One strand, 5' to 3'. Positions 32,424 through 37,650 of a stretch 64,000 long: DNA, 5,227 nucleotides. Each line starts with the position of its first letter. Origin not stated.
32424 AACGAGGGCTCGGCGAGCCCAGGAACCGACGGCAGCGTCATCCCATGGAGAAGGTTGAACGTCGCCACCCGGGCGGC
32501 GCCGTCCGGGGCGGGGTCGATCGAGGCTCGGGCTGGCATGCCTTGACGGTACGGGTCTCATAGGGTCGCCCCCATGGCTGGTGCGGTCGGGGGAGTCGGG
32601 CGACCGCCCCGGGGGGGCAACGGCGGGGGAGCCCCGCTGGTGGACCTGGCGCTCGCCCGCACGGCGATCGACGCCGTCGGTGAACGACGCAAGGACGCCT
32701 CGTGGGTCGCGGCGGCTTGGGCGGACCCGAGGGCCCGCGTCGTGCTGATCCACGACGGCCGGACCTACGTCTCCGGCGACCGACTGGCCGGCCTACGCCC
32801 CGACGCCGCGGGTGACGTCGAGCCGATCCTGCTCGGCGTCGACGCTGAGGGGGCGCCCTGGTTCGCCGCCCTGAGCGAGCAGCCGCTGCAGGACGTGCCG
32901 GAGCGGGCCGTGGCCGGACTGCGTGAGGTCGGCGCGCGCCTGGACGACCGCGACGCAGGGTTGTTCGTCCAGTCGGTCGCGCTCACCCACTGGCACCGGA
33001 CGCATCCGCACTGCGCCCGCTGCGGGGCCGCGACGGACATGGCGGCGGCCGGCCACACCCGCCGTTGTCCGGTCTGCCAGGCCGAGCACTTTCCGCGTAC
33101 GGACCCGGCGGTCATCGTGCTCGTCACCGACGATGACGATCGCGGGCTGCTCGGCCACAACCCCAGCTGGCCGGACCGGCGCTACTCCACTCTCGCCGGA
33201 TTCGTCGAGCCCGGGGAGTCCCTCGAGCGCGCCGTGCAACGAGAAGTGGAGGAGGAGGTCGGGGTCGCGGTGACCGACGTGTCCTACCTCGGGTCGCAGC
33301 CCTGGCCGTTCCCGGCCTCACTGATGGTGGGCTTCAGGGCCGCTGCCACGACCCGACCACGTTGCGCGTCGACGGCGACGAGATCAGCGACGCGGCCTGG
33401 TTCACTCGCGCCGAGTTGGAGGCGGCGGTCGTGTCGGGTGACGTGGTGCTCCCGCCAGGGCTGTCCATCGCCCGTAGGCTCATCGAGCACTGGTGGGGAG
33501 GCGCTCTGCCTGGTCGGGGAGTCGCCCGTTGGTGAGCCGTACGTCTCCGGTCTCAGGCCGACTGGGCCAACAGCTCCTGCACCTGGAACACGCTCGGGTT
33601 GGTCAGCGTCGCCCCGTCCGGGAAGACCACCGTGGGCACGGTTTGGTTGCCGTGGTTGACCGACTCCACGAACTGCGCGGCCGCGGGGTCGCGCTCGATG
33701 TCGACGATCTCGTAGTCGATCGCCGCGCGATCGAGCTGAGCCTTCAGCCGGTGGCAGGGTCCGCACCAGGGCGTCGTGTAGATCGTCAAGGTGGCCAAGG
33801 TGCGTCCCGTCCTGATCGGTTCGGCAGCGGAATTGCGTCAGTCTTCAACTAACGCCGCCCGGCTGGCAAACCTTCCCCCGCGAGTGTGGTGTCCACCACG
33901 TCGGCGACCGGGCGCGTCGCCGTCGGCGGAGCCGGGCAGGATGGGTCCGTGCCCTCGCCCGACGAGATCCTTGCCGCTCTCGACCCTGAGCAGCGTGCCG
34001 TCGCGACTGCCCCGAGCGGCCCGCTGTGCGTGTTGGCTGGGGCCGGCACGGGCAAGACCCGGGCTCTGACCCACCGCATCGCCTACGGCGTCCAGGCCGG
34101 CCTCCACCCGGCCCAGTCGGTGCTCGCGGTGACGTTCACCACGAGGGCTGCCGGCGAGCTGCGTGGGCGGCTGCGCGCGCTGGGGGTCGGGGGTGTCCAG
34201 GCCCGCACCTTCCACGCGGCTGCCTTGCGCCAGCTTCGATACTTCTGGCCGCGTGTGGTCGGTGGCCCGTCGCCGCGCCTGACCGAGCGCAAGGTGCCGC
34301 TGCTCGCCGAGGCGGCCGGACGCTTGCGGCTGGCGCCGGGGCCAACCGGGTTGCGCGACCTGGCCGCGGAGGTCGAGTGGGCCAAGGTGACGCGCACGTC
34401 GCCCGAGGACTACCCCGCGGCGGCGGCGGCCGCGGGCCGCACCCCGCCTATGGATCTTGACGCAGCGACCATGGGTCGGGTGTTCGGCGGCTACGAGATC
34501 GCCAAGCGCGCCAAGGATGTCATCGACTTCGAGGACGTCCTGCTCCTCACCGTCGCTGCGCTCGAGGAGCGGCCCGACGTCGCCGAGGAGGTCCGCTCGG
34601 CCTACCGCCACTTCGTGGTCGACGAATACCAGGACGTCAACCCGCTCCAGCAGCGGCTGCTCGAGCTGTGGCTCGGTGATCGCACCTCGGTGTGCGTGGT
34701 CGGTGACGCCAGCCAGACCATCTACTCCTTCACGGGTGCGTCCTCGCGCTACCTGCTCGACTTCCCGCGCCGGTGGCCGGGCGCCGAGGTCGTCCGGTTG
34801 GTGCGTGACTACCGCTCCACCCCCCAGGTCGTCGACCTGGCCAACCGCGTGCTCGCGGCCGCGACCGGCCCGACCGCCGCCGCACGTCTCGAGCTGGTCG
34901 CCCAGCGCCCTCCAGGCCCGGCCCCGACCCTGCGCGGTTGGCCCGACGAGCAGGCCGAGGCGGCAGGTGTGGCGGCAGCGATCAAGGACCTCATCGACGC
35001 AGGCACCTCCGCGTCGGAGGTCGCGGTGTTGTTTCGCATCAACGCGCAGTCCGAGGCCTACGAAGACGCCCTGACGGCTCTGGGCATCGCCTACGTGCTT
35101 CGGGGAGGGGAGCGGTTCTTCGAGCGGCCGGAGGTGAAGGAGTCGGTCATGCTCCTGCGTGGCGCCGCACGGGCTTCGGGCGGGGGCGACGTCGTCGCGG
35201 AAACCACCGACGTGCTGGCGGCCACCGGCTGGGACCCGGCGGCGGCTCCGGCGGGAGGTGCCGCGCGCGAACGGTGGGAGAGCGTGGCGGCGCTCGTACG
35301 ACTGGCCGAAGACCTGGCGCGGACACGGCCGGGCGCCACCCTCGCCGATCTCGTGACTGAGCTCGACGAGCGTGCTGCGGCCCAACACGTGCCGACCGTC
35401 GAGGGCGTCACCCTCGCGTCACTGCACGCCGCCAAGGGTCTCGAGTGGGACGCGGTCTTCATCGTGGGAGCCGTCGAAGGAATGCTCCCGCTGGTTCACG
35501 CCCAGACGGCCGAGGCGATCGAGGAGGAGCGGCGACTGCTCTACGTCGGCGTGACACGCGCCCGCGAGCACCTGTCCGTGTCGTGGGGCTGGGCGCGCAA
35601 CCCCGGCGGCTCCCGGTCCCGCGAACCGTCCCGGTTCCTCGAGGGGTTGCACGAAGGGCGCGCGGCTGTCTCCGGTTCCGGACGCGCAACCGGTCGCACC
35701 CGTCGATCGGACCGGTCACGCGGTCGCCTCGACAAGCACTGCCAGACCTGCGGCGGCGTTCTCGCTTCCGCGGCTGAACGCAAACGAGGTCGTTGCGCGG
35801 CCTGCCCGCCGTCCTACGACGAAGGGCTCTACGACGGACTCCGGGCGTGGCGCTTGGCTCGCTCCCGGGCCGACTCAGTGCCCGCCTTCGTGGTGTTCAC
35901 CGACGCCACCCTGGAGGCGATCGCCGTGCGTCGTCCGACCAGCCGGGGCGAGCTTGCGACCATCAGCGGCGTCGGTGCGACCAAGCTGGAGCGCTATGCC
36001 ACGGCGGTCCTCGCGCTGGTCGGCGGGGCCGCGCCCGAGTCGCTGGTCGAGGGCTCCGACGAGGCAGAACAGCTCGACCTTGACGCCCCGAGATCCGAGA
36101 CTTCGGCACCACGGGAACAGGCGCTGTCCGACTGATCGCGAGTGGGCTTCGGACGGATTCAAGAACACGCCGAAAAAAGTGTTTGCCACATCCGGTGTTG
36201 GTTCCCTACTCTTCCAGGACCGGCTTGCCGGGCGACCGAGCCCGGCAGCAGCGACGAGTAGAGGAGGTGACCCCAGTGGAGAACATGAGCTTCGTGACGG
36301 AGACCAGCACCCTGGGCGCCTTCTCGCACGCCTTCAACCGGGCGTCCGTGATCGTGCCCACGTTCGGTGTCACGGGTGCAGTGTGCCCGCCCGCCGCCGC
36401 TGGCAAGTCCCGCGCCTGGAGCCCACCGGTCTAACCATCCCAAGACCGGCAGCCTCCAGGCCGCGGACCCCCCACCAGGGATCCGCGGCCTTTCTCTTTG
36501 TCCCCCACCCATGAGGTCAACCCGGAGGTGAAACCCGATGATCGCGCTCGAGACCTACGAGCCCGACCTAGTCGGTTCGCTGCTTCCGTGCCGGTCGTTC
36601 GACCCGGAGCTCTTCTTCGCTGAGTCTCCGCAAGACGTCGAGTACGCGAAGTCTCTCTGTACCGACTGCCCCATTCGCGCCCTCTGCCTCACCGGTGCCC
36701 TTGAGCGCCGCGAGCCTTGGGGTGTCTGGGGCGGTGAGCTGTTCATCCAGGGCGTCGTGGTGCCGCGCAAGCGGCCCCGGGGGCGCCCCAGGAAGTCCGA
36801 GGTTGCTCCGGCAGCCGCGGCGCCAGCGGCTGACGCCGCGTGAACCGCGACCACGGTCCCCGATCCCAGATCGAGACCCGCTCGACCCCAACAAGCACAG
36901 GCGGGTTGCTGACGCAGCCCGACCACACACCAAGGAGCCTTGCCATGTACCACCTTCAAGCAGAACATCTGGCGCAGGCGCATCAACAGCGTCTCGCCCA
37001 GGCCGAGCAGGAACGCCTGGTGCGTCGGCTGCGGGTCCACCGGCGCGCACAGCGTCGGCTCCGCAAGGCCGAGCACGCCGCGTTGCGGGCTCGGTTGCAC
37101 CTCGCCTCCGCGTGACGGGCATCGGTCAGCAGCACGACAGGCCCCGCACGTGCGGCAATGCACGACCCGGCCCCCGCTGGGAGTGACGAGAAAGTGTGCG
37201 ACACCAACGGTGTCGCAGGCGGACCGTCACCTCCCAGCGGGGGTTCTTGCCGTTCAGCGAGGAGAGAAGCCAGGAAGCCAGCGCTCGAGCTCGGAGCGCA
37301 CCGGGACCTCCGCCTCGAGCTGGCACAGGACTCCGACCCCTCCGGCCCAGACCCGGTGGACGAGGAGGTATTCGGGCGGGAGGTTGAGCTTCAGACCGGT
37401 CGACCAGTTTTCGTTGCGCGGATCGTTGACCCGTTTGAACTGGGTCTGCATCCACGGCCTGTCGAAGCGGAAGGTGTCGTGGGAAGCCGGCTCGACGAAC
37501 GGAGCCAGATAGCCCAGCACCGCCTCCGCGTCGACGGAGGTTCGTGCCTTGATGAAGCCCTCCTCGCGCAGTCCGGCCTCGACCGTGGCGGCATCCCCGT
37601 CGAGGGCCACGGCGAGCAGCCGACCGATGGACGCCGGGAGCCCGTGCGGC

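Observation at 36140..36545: whiB7 with complete attenuator-type leader: AT-rich/-35 promoter, RBS-equipped uORF, intrinsic terminator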

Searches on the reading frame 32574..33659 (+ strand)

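Call 29: search_protein_families(library=pfam, proteins=[window:32574-33659:+], max_evalue=0.001)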
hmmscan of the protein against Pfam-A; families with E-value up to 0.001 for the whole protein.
window:32574-33659:+ (361 aa): 3 families
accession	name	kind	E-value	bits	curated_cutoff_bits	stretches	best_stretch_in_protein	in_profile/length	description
PF00293.34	NUDIX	-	1.5e-14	54.6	21.1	1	177-255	3-92/134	NUDIX domain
PF09297.16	Zn_ribbon_NUD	-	1.5e-09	37.8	24.8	1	142-173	1-32/32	NADH pyrophosphatase zinc ribbon domain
PF09296.17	NUDIX-like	-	2e-07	32.1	22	1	55-140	11-96/96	NADH pyrophosphatase-like rudimentary NUDIX domain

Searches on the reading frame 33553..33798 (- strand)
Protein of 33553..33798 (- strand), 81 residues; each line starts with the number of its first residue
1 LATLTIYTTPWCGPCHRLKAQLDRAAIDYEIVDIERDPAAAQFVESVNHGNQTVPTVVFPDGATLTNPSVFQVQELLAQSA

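Call 29: search_protein_families(library=pfam, proteins=[window:33553-33798:-], max_evalue=0.001)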
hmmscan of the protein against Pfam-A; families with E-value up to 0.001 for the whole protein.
window:33553-33798:- (81 aa): 4 families
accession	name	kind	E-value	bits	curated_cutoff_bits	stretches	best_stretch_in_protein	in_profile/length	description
PF00462.30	Glutaredoxin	-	8.9e-15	55.1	22.9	1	5-59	2-55/60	Glutaredoxin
PF05768.20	Glrx-like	-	4.4e-05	24.2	26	1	3-59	1-55/77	Glutaredoxin-like domain (DUF836)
PF13098.12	Thioredoxin_2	-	4.6e-05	24.1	27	1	3-63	8-85/104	Thioredoxin-like domain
PF00085.26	Thioredoxin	-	0.0002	21.8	23.5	1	6-61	24-81/103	Thioredoxin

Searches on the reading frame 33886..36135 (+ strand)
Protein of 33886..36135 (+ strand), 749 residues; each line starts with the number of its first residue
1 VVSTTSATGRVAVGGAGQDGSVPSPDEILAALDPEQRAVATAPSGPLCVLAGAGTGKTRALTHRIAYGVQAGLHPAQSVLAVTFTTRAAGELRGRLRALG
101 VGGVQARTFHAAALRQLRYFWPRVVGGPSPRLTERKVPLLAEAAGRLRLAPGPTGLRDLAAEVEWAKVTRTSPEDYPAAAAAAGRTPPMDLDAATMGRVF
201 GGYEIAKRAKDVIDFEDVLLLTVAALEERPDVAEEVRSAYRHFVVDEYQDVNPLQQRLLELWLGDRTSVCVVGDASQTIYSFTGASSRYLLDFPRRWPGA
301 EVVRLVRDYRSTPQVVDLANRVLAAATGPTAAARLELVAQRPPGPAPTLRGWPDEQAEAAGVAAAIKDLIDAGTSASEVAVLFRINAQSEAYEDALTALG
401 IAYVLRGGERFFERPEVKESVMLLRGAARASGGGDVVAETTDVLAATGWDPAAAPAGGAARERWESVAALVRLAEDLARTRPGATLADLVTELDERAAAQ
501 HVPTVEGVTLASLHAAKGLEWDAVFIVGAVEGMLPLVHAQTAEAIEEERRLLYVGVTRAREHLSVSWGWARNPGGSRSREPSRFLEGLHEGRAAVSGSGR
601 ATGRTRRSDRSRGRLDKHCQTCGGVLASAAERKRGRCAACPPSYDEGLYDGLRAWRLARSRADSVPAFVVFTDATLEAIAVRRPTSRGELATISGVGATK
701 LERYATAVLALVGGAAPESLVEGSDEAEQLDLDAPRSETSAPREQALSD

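Call 3: search_protein_families(library=pfam, proteins=[window:33886-36135:+], max_evalue=0.01)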
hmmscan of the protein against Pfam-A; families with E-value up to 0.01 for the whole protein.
window:33886-36135:+ (749 aa): 6 families
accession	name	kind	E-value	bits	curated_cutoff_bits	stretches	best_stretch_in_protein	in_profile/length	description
PF00580.27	UvrD-helicase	-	5e-49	167.8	23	1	32-295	1-268/271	UvrD/REP helicase N-terminal domain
PF13361.12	UvrD_C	-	1.3e-40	140.3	25.6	2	461-567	235-347/350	UvrD-like helicase C-terminal domain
PF13245.12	AAA_19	-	4.3e-24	85.6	25.1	1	36-282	2-133/134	AAA domain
PF00570.28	HRDC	-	1.3e-18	67.1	23.8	1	646-712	2-68/68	HRDC domain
PF13538.12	UvrD_C_2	-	7.1e-11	42.2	27.4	1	510-565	4-51/52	UvrD-like helicase C-terminal domain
PF13604.12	AAA_30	-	4.2e-05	23.8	27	1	33-110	3-74/191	AAA domain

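Call 49: search_protein_families(library=ncbifam, proteins=[window:33886-36135:+], max_evalue=0.01)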
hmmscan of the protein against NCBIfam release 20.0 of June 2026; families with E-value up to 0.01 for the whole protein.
window:33886-36135:+ (749 aa): 17 families
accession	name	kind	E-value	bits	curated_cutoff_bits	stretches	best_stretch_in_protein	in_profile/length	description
TIGR01073.1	pcrA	equivalog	5.3e-90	302.8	911.2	2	29-425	2-393/725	DNA helicase PcrA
NF008743.0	PRK11773.1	equivalog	2e-84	284.3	965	3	193-425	167-396/720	DNA helicase II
TIGR01075.1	uvrD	equivalog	2.2e-80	270.9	1144.45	3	194-427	163-393/715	DNA helicase II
TIGR01074.1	rep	equivalog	2.9e-79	267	951.45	2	32-425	2-390/668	DNA helicase Rep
NF008172.0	PRK10919.1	equivalog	2.4e-60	204.5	1168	2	32-425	3-391/673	DNA helicase Rep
NF008276.0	PRK11054.1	equivalog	7.7e-33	113.9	543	3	37-116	203-282/684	DNA helicase IV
TIGR02785.1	addA_Gpos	equivalog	1.3e-26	92.8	707.65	2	201-322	346-479/1234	helicase-exonuclease AddAB subunit AddA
TIGR00609.1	recB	equivalog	1.9e-25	89.2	696.05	2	206-329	336-461/1175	exodeoxyribonuclease V subunit beta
NF010485.0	PRK13909.1-2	equivalog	1.2e-24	86.6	650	2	207-421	296-518/909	RecB-like helicase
TIGR02784.1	addA_alphas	equivalog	2.6e-20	72.4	860.75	3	198-325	346-495/1138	double-strand break repair helicase AddA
NF010487.0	PRK13909.1-4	equivalog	3.4e-16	58.7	759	2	239-416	327-515/924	RecB-like helicase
TIGR01389.1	recQ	equivalog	6.9e-16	57.8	640.2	1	631-712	507-588/591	DNA helicase RecQ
NF041464.1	HelD_BACSU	equivalog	1.5e-15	56.2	419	1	236-397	543-694/779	RNA polymerase recycling motor HelD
NF008128.0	PRK10876.1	equivalog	3.8e-13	48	1697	1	206-325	342-463/1181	exodeoxyribonuclease V subunit beta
NF008279.0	PRK11057.1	equivalog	7.3e-12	44.5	1015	1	641-712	528-599/608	ATP-dependent DNA helicase RecQ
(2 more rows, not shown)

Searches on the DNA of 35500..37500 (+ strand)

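Call 4: search_rna_families(source=window, start=35500, end=37500, threshold=evalue, max_evalue=1)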
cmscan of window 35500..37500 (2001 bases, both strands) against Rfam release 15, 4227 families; matches with E-value up to 1: 2.
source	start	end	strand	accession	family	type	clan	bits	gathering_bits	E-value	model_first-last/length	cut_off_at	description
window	37261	37343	-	RF04281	mir-8791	Gene; miRNA;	CL00146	21.8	85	0.26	1-77/77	no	mir-8791 microRNA precursor family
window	36227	36266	-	RF02866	ncS16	Gene; sRNA;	-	19.5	48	0.87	34-74/83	no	Burkholderia sRNA 16 (Bc_KC_sr1)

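Call 41: build_rna_model(alignment_id=A2)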
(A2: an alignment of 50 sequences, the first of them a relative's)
Model R1 built from alignment A2 (50 sequences, 117 columns); structure: RNAalifold consensus.
model positions 106; base pairs 11; branch points 0; effective number of sequences 2.83; information 0.59 bits per position. Calibrated on 0.2 Mb of random sequence (short: E-values are rough).
structure used (alignment columns):
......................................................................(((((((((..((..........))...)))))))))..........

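Call 42: search_with_rna_model(model_id=R1, sources=[window, L002, L003, L008, L009, L023, L034, L050, L054, L055, L061, L068, L079, L081, L082, L083], max_evalue=1, show_alignments=2)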
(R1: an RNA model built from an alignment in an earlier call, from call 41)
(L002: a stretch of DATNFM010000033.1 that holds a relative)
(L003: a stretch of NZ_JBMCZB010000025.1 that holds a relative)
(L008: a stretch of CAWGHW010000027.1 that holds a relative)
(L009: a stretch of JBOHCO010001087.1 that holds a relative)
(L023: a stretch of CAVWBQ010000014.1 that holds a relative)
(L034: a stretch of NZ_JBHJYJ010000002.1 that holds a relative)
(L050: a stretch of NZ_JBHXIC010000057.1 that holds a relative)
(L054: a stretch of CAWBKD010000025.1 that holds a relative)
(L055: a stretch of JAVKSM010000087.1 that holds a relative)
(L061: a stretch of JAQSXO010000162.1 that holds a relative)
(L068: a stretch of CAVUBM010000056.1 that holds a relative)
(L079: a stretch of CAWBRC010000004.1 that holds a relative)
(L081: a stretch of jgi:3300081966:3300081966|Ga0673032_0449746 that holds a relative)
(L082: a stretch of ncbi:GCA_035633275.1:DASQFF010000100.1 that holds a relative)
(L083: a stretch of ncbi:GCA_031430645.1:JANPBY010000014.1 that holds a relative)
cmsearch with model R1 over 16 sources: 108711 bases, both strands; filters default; matches with E-value up to 1: 27.
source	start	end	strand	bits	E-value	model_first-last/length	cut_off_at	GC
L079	1215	1319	+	89.4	4.8e-21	1-106/106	no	0.63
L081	465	569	+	79.1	2e-18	1-106/106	no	0.71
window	36396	36500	+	75.9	1.3e-17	1-106/106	no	0.7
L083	1058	1161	+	74.4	3.2e-17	1-106/106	no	0.66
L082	1085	1191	+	72.6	8.8e-17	1-106/106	no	0.71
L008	1196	1298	+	47.7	1.9e-10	1-106/106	no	0.65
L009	1196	1297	+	47.3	2.4e-10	1-106/106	no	0.66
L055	1226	1321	+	46.8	3.3e-10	1-106/106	no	0.7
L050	1164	1259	+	43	2.9e-09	1-106/106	no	0.68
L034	1164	1259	+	43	2.9e-09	1-106/106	no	0.68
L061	1165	1260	+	43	2.9e-09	1-106/106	no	0.68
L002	1198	1300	+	33.6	7.3e-07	1-106/106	no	0.63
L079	1279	1310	-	28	1.9e-05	64-97/106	no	0.72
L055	1280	1312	-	27.9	2e-05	64-97/106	no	0.82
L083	1120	1152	-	26.5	4.5e-05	64-97/106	no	0.73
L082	1150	1182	-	25.5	8e-05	64-97/106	no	0.82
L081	527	560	-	25.1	0.00011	64-97/106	no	0.79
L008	1258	1289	-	21.7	0.00076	64-97/106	no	0.75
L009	1257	1288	-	21.7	0.00076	64-97/106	no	0.75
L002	1260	1291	-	18.8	0.0042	64-97/106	no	0.72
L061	1211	1315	-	11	0.39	1-106/106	no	0.67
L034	1219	1250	-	10.1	0.69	64-97/106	no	0.75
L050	1219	1250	-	10.1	0.69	64-97/106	no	0.75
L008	2683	2777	-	9.9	0.76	1-106/106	no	0.75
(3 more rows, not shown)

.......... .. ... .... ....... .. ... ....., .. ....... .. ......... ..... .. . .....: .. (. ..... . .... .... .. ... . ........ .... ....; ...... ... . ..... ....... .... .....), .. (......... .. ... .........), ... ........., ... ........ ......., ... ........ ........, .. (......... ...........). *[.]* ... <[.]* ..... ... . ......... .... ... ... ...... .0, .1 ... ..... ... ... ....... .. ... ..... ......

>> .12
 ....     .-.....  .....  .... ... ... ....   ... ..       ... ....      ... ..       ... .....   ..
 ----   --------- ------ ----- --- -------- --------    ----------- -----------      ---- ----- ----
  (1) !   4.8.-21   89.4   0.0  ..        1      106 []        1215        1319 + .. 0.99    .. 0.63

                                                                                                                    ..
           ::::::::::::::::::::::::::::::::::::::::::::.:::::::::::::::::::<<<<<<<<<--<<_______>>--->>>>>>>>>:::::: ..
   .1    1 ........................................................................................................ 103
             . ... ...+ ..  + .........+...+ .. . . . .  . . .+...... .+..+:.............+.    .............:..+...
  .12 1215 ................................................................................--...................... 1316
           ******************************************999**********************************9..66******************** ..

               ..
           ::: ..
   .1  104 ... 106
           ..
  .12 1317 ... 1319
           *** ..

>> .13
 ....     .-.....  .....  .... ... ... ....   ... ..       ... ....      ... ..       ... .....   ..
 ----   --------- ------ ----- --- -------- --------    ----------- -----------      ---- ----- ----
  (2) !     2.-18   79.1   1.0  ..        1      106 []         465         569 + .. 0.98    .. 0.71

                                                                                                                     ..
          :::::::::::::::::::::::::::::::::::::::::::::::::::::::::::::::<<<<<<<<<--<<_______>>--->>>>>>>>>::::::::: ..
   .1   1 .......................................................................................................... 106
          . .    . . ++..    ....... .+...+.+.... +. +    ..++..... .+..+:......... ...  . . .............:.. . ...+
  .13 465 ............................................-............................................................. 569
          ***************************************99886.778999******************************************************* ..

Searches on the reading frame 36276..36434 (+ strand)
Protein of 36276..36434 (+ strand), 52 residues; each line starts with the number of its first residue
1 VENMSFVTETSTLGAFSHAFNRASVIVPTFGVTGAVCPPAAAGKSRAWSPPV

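Call 3: search_protein_families(library=pfam, proteins=[window:36276-36434:+], max_evalue=0.01)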
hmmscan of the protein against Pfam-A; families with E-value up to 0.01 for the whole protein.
window:36276-36434:+ (52 aa): 0 families

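Call 48: search_protein_families(library=pfam, proteins=[window:36276-36434:+], max_evalue=1)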
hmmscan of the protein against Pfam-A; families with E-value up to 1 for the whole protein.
window:36276-36434:+ (52 aa): 0 families

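Call 49: search_protein_families(library=ncbifam, proteins=[window:36276-36434:+], max_evalue=0.01)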
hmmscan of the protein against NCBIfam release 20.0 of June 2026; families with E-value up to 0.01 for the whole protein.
window:36276-36434:+ (52 aa): 0 families
